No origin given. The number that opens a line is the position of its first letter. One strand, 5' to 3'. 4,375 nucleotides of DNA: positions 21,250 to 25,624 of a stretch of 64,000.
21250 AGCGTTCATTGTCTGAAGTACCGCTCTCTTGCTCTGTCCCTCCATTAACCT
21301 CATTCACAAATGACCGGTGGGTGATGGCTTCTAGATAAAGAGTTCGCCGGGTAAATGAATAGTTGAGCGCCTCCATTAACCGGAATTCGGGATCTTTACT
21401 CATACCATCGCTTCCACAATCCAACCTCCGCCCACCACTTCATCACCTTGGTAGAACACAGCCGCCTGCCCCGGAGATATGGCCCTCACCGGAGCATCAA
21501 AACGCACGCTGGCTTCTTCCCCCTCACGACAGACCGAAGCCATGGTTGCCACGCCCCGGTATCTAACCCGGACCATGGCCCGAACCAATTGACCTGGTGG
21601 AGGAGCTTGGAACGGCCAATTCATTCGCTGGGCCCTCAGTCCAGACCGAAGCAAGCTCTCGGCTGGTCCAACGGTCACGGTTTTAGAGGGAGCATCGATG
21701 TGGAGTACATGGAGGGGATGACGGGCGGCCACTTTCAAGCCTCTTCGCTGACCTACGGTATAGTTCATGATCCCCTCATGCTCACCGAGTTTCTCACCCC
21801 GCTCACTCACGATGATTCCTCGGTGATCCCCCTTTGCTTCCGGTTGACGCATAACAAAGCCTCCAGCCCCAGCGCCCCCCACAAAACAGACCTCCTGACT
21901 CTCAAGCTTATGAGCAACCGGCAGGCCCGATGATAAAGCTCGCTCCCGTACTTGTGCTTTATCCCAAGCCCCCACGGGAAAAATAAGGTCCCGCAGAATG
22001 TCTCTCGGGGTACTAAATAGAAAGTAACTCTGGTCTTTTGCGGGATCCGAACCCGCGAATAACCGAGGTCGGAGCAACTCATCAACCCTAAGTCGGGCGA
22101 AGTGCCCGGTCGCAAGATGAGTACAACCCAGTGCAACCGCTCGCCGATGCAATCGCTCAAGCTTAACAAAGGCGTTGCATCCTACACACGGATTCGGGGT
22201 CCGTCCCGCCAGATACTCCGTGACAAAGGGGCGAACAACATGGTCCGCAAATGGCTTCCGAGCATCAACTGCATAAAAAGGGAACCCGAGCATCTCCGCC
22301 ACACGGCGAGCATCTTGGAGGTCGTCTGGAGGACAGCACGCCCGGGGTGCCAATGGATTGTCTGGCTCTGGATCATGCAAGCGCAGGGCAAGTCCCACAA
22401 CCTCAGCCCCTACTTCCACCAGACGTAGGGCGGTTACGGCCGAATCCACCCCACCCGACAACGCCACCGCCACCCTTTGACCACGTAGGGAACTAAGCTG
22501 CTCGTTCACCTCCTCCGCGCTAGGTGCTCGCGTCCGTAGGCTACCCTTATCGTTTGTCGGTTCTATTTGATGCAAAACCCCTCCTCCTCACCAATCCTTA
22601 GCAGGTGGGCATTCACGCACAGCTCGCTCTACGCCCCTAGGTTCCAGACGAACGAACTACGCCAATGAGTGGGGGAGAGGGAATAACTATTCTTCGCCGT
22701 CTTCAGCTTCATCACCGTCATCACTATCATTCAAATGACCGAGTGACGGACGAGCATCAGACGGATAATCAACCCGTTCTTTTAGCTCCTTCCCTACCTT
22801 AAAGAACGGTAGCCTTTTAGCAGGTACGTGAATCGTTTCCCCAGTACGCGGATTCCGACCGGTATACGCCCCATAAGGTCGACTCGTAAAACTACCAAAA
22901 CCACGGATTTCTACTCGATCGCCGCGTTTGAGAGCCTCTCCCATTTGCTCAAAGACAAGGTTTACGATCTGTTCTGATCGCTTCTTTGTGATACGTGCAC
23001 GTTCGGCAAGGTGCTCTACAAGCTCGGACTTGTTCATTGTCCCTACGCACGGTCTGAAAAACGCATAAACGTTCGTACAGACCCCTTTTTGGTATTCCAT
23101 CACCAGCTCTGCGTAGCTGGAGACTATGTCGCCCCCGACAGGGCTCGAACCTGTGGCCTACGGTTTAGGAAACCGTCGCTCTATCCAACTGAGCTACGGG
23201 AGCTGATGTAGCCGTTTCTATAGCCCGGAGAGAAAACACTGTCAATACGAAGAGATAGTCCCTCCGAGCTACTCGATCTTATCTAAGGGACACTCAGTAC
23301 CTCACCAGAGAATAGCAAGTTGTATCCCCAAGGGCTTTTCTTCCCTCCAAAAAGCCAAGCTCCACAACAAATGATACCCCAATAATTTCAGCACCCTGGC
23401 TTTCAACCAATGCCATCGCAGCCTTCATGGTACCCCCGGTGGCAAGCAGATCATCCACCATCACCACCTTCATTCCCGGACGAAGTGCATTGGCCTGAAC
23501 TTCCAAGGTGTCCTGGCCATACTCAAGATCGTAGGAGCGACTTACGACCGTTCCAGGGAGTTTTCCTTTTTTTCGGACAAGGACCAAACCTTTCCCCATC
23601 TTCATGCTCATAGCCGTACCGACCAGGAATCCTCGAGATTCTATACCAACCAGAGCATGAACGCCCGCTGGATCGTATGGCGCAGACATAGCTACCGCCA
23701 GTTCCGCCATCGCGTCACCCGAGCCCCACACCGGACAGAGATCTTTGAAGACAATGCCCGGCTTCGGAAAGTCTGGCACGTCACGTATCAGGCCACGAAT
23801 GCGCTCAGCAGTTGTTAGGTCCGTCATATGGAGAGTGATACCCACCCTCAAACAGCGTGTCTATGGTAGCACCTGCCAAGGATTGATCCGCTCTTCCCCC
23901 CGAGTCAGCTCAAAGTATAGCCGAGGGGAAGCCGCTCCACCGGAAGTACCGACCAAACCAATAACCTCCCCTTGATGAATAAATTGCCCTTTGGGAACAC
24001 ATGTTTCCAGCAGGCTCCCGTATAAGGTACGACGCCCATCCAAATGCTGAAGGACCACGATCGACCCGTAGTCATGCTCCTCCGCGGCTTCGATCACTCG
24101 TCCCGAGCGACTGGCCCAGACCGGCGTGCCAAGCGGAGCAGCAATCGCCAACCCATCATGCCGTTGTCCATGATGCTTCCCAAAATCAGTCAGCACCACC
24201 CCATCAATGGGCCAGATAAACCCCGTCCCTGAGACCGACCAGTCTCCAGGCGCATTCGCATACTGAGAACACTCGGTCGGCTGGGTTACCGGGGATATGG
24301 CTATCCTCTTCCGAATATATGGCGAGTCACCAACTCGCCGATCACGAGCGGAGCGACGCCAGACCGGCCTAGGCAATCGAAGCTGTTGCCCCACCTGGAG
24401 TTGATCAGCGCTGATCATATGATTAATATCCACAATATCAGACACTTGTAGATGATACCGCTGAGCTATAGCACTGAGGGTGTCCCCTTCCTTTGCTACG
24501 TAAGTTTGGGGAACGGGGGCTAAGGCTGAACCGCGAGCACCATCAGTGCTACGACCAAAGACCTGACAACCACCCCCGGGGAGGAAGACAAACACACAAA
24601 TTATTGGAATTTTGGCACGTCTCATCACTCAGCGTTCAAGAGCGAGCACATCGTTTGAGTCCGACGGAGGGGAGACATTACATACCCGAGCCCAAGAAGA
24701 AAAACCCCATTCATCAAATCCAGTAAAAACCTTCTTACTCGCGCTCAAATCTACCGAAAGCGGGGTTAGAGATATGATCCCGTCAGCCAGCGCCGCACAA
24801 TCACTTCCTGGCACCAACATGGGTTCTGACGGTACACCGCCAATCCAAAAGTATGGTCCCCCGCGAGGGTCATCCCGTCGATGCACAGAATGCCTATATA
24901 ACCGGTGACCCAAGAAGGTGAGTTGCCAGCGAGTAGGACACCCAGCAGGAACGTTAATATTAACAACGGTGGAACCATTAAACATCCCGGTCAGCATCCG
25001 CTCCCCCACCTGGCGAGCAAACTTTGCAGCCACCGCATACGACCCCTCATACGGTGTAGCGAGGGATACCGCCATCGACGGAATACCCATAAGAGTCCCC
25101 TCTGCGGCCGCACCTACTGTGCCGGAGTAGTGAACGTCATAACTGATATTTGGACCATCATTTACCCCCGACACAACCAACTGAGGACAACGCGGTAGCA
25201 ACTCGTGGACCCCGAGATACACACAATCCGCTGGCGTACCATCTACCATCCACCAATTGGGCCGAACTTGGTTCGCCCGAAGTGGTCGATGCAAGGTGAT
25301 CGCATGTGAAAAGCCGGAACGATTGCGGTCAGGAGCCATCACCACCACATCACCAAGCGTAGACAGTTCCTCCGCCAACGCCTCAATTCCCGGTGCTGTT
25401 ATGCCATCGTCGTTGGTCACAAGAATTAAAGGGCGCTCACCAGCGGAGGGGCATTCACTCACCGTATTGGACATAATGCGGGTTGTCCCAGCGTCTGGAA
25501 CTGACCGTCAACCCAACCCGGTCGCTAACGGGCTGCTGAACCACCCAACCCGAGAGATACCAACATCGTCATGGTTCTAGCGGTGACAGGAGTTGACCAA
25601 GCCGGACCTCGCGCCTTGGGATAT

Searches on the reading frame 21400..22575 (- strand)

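Call 91: search_protein_families(library=pfam, proteins=[window:21400-22575:-], max_evalue=0.001)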
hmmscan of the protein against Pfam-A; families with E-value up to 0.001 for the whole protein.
window:21400-22575:- (391 aa): 3 families
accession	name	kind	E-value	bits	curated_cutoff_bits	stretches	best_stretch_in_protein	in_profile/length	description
PF03054.22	tRNA_Me_trans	-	3e-63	213.6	20.6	1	33-233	1-201/202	tRNA methyl transferase HUP domain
PF20258.4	tRNA_Me_trans_C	-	4e-19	69.2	20.6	1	311-386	2-77/77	Aminomethyltransferase beta-barrel domain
PF20259.3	tRNA_Me_trans_M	-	1.1e-15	57.4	27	1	250-303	10-65/66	tRNA methyl transferase PRC-barrel domain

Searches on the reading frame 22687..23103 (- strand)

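Call 91: search_protein_families(library=pfam, proteins=[window:22687-23103:-], max_evalue=0.001)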
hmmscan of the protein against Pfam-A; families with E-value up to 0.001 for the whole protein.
window:22687-23103:- (138 aa): 2 families
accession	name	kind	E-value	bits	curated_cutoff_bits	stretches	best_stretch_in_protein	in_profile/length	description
PF00216.26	Bac_DNA_binding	-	1.9e-32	111.8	22.4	1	23-111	1-89/90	Bacterial DNA-binding protein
PF18291.6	HU-HIG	-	0.00024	21.6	26.2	1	21-74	30-83/125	HU domain fused to wHTH, Ig, or Glycine-rich motif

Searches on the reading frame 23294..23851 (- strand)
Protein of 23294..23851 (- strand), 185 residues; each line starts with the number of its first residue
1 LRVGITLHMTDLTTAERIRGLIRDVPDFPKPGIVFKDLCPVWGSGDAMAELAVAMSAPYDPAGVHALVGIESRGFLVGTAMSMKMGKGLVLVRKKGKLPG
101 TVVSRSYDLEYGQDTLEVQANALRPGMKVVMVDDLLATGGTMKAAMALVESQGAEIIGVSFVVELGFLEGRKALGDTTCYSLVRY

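Call 91: search_protein_families(library=pfam, proteins=[window:23294-23851:-], max_evalue=0.001)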
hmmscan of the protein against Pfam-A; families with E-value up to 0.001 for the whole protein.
window:23294-23851:- (185 aa): 1 family
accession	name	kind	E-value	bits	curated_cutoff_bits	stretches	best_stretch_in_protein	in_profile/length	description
PF00156.33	Pribosyltran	-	1e-15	57.9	26.3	1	64-163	30-124/158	Phosphoribosyl transferase domain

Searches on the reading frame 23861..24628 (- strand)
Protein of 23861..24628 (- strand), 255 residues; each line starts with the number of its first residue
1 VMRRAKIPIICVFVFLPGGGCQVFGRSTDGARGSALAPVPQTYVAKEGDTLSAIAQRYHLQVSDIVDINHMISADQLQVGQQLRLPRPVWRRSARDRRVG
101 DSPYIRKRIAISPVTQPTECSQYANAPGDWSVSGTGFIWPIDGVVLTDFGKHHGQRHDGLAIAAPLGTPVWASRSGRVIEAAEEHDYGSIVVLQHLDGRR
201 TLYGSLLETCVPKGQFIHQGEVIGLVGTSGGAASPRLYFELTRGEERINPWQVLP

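Call 91: search_protein_families(library=pfam, proteins=[window:23861-24628:-], max_evalue=0.001)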
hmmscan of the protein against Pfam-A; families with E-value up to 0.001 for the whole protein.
window:23861-24628:- (255 aa): 2 families
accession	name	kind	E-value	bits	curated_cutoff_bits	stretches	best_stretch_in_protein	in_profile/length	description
PF01551.29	Peptidase_M23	-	8.5e-24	84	28.7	1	156-250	2-96/96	Peptidase family M23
PF01476.26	LysM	-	1.7e-13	50.7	20.9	1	43-86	1-43/43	LysM domain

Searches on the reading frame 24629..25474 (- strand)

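Call 91: search_protein_families(library=pfam, proteins=[window:24629-25474:-], max_evalue=0.001)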
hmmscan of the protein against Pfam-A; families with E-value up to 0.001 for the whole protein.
window:24629-25474:- (281 aa): 1 family
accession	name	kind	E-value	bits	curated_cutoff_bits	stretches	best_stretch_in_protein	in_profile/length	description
PF01975.23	SurE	-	1.5e-58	198.1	22.1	1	17-193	1-187/189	Survival protein SurE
